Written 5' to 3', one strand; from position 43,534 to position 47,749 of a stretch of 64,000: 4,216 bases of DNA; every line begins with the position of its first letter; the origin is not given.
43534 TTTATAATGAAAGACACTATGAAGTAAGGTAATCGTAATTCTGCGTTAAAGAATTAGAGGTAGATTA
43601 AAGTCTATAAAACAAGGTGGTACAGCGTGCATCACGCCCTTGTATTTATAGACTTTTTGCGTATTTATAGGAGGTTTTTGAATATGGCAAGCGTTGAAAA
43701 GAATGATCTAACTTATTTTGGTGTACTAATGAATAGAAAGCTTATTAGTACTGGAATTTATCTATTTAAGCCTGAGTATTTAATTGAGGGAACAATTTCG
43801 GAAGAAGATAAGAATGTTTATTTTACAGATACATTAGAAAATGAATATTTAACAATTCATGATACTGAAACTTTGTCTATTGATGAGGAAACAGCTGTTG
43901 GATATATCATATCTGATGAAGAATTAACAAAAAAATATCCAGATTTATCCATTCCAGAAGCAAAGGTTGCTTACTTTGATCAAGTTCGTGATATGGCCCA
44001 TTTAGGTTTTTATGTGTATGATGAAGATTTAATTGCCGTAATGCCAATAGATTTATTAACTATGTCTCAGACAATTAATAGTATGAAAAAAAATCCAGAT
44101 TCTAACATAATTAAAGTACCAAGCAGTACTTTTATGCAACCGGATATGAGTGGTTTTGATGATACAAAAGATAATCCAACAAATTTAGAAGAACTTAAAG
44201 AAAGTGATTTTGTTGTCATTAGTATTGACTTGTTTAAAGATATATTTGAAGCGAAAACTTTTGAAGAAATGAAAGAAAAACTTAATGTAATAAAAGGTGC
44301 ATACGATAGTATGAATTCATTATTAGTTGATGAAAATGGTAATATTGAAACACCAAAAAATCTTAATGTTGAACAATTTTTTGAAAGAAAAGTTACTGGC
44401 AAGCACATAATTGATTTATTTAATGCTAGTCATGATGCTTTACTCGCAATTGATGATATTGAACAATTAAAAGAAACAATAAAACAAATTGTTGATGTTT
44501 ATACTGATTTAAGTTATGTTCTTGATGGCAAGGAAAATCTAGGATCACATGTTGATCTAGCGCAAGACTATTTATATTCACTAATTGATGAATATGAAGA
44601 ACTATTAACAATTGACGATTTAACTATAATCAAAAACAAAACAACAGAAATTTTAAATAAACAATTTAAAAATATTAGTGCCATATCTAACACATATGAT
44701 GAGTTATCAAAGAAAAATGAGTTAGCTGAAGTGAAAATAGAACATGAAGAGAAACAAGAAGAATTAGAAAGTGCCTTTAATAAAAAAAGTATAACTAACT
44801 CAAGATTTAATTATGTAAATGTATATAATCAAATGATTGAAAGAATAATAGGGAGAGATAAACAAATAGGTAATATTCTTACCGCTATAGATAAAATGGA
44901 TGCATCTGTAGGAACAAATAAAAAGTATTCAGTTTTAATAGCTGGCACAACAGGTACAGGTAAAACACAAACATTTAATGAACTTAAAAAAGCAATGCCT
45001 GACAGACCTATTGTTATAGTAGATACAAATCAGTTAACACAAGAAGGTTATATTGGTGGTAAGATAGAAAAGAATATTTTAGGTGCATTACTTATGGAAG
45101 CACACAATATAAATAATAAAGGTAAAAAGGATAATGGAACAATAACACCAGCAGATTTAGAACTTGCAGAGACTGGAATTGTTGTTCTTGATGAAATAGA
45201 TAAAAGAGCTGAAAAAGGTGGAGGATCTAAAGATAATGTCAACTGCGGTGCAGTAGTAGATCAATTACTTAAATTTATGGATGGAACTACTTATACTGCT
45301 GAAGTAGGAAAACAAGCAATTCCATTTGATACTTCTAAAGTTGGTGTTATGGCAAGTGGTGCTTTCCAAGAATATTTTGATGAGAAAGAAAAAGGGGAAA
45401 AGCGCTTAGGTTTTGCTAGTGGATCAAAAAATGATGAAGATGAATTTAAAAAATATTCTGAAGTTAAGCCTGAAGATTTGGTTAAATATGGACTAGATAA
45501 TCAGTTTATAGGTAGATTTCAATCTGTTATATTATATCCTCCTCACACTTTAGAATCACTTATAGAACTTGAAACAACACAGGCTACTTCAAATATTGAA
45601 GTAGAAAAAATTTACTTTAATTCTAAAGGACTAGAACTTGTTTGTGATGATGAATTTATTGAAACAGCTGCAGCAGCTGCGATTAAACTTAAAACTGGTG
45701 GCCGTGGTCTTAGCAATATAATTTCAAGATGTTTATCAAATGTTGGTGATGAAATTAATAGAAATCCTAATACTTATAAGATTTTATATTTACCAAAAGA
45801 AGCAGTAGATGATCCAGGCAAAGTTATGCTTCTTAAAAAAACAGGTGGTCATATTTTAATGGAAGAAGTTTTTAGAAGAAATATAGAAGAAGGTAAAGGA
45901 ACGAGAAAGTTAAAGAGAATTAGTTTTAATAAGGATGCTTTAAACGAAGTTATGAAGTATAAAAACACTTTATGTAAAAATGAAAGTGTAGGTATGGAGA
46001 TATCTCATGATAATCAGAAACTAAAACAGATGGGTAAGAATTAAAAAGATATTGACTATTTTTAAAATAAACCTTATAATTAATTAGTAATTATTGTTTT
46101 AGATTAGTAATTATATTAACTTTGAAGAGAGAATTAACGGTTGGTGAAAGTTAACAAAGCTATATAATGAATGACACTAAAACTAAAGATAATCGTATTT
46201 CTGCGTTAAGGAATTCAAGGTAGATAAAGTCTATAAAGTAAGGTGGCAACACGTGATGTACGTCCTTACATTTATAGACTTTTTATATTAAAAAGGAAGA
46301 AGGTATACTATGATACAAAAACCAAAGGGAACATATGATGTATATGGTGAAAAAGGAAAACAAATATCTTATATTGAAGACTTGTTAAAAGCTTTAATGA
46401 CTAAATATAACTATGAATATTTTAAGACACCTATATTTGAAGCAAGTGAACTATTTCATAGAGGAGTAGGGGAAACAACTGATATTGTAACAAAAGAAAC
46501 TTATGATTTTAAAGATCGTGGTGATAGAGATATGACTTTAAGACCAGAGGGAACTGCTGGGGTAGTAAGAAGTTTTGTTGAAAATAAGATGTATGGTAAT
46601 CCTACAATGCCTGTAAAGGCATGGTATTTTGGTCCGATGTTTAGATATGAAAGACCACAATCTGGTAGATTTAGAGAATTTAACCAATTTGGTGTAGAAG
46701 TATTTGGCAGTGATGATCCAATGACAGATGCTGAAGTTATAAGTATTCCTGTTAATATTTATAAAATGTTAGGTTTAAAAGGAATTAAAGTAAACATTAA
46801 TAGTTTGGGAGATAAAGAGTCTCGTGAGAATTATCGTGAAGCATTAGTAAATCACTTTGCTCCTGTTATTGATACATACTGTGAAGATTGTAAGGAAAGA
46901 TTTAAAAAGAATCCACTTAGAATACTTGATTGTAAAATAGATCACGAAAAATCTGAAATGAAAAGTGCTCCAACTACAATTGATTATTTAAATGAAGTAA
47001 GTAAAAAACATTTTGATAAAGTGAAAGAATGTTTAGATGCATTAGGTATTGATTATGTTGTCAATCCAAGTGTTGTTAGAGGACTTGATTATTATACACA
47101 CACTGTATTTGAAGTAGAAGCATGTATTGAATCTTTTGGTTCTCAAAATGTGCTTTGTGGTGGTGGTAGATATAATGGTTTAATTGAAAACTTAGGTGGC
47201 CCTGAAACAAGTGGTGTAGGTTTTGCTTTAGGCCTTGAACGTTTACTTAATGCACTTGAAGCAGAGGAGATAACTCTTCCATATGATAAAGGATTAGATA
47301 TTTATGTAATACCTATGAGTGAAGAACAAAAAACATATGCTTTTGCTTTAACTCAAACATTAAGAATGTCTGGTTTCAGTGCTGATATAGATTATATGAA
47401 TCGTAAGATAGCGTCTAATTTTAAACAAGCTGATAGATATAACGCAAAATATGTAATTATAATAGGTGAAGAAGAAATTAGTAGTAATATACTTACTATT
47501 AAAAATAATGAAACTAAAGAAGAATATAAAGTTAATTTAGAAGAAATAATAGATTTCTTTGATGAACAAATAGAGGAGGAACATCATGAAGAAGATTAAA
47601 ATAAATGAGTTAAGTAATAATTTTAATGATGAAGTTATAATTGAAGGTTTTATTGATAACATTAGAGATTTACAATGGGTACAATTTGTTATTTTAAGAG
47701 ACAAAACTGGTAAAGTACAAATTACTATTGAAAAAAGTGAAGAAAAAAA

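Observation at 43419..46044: An Asp-specifier T-box riboswitch controlling a ClpX-like AAA+ unfoldase with a novel 400-aa N-terminal region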

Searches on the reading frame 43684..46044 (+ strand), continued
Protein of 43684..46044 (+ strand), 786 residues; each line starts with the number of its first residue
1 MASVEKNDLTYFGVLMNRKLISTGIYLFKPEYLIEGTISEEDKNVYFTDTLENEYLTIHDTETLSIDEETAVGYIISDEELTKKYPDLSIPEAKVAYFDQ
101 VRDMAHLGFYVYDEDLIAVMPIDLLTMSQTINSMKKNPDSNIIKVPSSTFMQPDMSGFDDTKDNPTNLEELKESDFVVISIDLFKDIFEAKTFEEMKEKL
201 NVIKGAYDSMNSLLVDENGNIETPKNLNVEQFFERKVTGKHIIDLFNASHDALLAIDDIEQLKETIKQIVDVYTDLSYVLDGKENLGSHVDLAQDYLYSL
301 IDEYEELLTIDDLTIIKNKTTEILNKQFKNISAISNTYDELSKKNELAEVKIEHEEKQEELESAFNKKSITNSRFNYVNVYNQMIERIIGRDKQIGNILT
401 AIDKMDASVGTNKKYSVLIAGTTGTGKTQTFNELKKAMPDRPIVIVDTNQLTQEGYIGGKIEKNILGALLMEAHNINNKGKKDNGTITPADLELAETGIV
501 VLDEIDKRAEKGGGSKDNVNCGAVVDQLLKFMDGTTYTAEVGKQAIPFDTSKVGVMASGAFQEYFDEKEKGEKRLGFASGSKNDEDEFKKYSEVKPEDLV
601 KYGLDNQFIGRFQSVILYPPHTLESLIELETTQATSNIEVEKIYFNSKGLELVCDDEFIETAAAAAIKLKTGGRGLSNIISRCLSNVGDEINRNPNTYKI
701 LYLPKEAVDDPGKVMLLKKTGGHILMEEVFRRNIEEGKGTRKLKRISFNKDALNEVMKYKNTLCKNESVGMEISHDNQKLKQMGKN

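Call 52: list_cluster_members(proteins=[P0001, P0002, P0006, P0008, P0014, P0022, P0013])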
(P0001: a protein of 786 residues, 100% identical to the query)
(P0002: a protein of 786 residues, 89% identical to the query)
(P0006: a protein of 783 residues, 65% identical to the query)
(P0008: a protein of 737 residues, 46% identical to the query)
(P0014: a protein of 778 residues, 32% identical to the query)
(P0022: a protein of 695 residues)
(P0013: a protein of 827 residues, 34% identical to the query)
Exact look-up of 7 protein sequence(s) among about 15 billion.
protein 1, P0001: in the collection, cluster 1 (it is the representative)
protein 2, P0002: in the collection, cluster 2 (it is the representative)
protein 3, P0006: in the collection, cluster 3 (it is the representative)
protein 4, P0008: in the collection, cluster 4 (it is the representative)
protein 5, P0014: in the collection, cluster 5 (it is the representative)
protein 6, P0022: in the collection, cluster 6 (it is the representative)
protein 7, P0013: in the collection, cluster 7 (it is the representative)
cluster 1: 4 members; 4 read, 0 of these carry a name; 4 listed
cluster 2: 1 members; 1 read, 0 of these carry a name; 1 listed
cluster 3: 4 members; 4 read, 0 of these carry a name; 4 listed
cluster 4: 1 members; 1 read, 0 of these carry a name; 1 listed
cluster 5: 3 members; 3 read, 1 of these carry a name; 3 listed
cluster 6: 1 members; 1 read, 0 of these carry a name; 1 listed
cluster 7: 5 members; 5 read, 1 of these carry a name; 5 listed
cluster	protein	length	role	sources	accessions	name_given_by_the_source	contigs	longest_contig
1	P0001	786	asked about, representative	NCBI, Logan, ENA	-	-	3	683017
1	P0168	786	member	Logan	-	-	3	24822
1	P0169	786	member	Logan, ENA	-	-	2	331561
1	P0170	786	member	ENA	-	-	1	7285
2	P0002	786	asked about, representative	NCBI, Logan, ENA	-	-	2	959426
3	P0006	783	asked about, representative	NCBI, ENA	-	-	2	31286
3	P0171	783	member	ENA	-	-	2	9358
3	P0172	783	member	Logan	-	-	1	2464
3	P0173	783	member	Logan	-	-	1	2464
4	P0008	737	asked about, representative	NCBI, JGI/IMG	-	-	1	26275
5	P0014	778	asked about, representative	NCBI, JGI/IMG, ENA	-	-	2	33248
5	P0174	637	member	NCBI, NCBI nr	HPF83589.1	MAG TPA: AAA family ATPase, partial [Bacilli bacterium] | AAA family ATPase [Bacilli bacterium]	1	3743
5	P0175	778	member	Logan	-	-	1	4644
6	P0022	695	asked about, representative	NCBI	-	-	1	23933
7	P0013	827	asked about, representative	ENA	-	-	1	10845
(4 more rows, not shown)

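Call 69: search_protein_families(library=padloc, proteins=[window:43684-46041:+, L084:6672-8636:+], max_evalue=0.01)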
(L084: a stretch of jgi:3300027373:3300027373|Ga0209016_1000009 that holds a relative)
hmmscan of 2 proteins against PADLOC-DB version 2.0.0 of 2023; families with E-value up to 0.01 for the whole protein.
window:43684-46041:+ (786 aa): 1 family
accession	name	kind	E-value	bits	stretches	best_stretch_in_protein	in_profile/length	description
PDLC04140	mad8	-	2.7e-05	21.8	1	408-478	21-85/314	mads_8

L084:6672-8636:+ (655 aa): 3 families
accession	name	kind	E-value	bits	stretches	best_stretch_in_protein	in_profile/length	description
PDLC04232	IetA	-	4.7e-07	27.5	1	343-499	36-182/330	-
PDLC00915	TRIP13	-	0.00025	18.5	1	386-486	21-121/302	TRIP13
PDLC04140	mad8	-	0.0019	15.8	0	432-455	31-54/314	mads_8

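Call 74: search_protein_families(library=pfam, proteins=[L088:6412-7755:+], max_evalue=0.001)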
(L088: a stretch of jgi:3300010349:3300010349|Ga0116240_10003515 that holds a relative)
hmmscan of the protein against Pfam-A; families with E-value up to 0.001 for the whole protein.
L088:6412-7755:+ (447 aa): 3 families
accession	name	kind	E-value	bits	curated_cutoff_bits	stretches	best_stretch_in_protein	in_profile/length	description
PF13393.11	tRNA-synt_His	-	1.4e-39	136.7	25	1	15-312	9-308/308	Histidyl-tRNA synthetase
PF03129.25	HGTP_anticodon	-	9.5e-17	61.4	21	1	330-419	1-93/94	Anticodon binding domain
PF00587.30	tRNA-synt_2b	-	3.8e-15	56.9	29.3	1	65-358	1-125/179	tRNA synthetase class II core domain (G, H, P, S and T)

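Call 79: find_encoding_contigs(protein=P0013, flank=3500, max_places=2)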
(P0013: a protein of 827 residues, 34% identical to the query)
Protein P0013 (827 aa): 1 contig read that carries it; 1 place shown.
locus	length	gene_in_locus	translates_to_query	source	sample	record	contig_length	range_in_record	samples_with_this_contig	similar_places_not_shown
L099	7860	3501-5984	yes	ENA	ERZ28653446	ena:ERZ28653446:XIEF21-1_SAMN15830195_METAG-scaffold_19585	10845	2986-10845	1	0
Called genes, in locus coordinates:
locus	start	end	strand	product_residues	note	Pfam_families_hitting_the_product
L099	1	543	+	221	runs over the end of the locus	-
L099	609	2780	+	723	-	PF13328:HD_4, PF01966:HD, PF04607:RelA_SpoT, PF02824:TGS, PF19296:RelA_AH, PF28438:RelA_RIS, PF13291:ACT_4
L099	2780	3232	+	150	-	PF02580:Tyr_Deacylase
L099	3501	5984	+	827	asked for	PF00004:AAA (weak), PF07724:AAA_2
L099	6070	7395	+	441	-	PF13393:tRNA-synt_His, PF00587:tRNA-synt_2b, PF03129:HGTP_anticodon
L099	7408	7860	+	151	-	?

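Call 80: find_encoding_contigs(protein=P0015, flank=3500, max_places=2)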
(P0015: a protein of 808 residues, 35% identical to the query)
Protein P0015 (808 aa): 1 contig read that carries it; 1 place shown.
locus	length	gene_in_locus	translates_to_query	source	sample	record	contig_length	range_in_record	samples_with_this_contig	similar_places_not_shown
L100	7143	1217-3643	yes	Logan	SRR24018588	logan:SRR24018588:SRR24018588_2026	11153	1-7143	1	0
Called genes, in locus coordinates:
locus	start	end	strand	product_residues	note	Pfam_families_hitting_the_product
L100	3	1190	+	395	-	?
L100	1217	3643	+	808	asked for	PF00004:AAA, PF07724:AAA_2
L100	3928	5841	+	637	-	PF00004:AAA (weak), PF07724:AAA_2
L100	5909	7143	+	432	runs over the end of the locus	PF13393:tRNA-synt_His, PF00587:tRNA-synt_2b, PF03129:HGTP_anticodon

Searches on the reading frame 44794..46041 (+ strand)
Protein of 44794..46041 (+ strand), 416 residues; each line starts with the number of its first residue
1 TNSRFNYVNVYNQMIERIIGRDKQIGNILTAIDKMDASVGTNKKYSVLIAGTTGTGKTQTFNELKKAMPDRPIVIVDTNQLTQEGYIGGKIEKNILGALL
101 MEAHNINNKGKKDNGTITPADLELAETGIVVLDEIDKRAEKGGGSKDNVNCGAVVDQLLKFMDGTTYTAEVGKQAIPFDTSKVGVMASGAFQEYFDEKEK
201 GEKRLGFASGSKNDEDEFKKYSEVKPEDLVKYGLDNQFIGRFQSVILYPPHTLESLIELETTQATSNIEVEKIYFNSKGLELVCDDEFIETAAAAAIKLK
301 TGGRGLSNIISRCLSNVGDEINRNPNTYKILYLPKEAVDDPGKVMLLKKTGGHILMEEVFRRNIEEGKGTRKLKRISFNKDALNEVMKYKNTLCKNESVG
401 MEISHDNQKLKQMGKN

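Call 63: search_solved_structures(query=window:44794-46041:+, max_evalue=0.00001, show_alignments=1)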
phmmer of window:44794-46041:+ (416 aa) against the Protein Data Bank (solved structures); distinct sequences matched with E-value up to 0.00001: 24.
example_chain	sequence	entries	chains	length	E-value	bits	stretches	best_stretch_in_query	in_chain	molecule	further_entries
8yd0_A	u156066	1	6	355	5e-25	91.6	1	44-340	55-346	ATP-dependent Clp protease ATP-binding subunit ClpX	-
4i34_A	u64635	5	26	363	1.5e-23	86.7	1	37-326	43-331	ATP-dependent Clp protease ATP-binding subunit ClpX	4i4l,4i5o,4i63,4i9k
6wr2_A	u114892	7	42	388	1.7e-23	86.6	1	43-329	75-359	ATP-dependent Clp protease ATP-binding subunit ClpX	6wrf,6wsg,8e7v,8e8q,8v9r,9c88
9c87_A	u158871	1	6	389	1.7e-23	86.6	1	43-329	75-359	ATP-dependent Clp protease ATP-binding subunit ClpX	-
3hte_A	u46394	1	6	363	2.3e-23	86.1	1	43-346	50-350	ATP-dependent Clp protease ATP-binding subunit clpX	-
8e91_A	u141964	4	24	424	2.7e-23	85.9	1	37-328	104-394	ATP-dependent Clp protease ATP-binding subunit ClpX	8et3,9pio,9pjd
6vfs_E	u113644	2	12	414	3.2e-23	85.7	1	37-316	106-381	ATP-dependent Clp protease ATP-binding subunit ClpX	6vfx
6po1_A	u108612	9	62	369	3.2e-23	85.6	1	43-329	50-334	ATP-dependent Clp protease ATP-binding subunit ClpX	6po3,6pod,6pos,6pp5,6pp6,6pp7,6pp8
3hws_A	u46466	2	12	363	3.4e-23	85.6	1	37-326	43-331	ATP-dependent Clp protease ATP-binding subunit clpX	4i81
6sfw_O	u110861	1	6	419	7e-23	84.5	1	44-337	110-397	ATP-dependent Clp protease ATP-binding subunit ClpX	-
9dvy_A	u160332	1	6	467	3.9e-20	75.5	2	13-211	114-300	ATP-dependent Clp protease ATP-binding subunit clpX-like, mitochondrial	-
9ykx_A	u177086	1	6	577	4e-20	75.5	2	14-211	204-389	ATP-dependent clpX-like chaperone, mitochondrial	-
9ndj_F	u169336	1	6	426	8.2e-20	74.4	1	44-341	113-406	ATP-dependent Clp protease ATP-binding subunit ClpX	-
9p9v_A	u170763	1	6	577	9.9e-20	74.2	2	14-211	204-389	ATP-dependent clpX-like chaperone, mitochondrial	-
1um8_A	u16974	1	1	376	1.8e-19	73.3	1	43-316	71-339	ATP-dependent Clp protease ATP-binding subunit clpX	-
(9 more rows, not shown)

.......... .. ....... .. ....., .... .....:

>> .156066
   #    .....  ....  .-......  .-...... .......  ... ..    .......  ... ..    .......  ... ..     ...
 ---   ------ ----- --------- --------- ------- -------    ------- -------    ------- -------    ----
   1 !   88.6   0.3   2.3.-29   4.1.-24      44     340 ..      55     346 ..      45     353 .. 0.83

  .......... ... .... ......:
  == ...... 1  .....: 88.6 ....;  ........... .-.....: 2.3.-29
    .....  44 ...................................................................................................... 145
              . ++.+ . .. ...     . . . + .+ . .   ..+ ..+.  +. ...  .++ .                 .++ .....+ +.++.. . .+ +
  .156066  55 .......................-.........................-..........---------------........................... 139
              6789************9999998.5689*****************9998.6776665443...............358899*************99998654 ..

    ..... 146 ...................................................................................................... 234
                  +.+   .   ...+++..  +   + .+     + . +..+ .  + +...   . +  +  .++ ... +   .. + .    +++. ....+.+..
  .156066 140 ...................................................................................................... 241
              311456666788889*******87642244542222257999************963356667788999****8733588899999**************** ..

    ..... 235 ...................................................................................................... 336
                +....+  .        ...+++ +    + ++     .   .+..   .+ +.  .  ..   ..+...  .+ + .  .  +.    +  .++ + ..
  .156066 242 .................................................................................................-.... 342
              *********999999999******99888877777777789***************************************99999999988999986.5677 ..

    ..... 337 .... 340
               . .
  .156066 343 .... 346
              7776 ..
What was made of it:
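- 45046..45057 (+): Pore-1 loop GYIG (residues 455-458). Aligns with ClpX GYVG (call 63).
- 45406..45414 (+): LGF (residues 575-577) at the position of the ClpX IGF (ClpP-docking) loop. Aligns with LGF of a solved ClpX, 8yd0 (call 63).
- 45514..45516 (+): Arginine finger R611 (in FIGRF). Aligns with ClpX FIGRL (call 63).
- On ClpX (NCBIfam equivalog NF003745 / TIGR00382): PDB ClpX chains at E 5e-25 to 2e-19, HslU at about 1e-8 (call 63).
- The RKH loop region is shortened (call 63).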

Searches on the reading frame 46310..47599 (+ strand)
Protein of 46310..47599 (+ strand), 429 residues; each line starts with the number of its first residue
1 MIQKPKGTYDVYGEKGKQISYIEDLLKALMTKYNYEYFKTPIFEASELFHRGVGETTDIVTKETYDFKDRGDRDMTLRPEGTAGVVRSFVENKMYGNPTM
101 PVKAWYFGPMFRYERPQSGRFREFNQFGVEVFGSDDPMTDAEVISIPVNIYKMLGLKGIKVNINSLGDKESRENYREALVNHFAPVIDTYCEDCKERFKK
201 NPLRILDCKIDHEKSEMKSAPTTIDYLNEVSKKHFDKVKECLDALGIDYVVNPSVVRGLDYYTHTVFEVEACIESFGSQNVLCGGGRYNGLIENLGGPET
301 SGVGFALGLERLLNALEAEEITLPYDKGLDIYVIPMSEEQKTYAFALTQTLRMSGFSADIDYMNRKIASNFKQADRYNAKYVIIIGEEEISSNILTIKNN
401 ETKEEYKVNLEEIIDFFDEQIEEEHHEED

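Call 7: search_protein_families(library=pfam, proteins=[window:46310-47599:+], max_evalue=0.01)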
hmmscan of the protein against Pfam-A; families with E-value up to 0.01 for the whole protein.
window:46310-47599:+ (429 aa): 4 families
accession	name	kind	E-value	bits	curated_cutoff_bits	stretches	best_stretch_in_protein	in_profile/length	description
PF13393.11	tRNA-synt_His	-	1.7e-38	133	25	1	8-312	2-308/308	Histidyl-tRNA synthetase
PF03129.25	HGTP_anticodon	-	6.8e-19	68.3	21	1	330-419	1-93/94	Anticodon binding domain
PF00587.30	tRNA-synt_2b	-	1.6e-16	61.3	29.3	1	65-386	1-163/179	tRNA synthetase class II core domain (G, H, P, S and T)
PF12745.12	HGTP_anticodon2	-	1.7e-06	28.2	24.4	1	330-428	7-111/261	Anticodon binding domain of tRNAs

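Call 8: search_protein_families(library=ncbifam, proteins=[window:46310-47599:+], max_evalue=0.01)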
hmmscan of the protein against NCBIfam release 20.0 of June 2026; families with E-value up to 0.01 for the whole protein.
window:46310-47599:+ (429 aa): 31 families (the best 25 are shown)
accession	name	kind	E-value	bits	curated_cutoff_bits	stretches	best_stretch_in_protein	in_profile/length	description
TIGR00442.1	hisS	equivalog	2.6e-147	491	286.75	1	3-409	1-405/406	histidine--tRNA ligase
NF009085.0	PRK12420.1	equivalog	3.4e-50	171.6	540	2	209-415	226-424/426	histidine--tRNA ligase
TIGR00443.1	hisZ_biosyn_reg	equivalog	1.8e-46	158.7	271.65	1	10-317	2-313/314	ATP phosphoribosyltransferase regulatory subunit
NF008942.0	PRK12292.2-5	equivalog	1.2e-42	146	643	2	4-164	11-167/434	ATP phosphoribosyltransferase regulatory subunit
NF008941.0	PRK12292.2-4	equivalog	2.6e-35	122.1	447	1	1-389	6-389/393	ATP phosphoribosyltransferase regulatory subunit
NF008940.0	PRK12292.2-3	equivalog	6e-30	104.3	450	1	2-385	3-391/404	ATP phosphoribosyltransferase regulatory subunit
NF008953.0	PRK12295.1-6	equivalog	1.1e-28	100.3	384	2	22-163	15-148/384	ATP phosphoribosyltransferase regulatory subunit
NF008936.0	PRK12292.1-3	equivalog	1.9e-24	86.2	492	1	5-391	8-397/406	ATP phosphoribosyltransferase regulatory subunit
NF008945.0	PRK12292.3-3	equivalog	6.1e-20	71.7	409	2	5-162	3-149/368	ATP phosphoribosyltransferase regulatory subunit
TIGR00418.1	thrS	equivalog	6.3e-20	71.6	383.65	2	330-418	474-562/565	threonine--tRNA ligase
NF008950.0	PRK12295.1-3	equivalog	4.7e-17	62.4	492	2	251-315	316-377/387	ATP phosphoribosyltransferase regulatory subunit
NF008938.0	PRK12292.1-6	equivalog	1.3e-16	60.6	833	2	4-152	8-149/420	ATP phosphoribosyltransferase regulatory subunit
NF008951.0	PRK12295.1-4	equivalog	5.1e-15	55.2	364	2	242-317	301-371/374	ATP phosphoribosyltransferase regulatory subunit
NF008943.0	PRK12292.3-1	equivalog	1.1e-13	51.1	690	2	5-155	27-168/403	ATP phosphoribosyltransferase regulatory subunit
NF003068.0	PRK03991.1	equivalog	3e-13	49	484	1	331-423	502-594/613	threonine--tRNA ligase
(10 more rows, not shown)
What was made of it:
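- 46310..47599 (+): hisS (histidine--tRNA ligase). TIGR00442 491 bits, above its cut-off (call 8).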
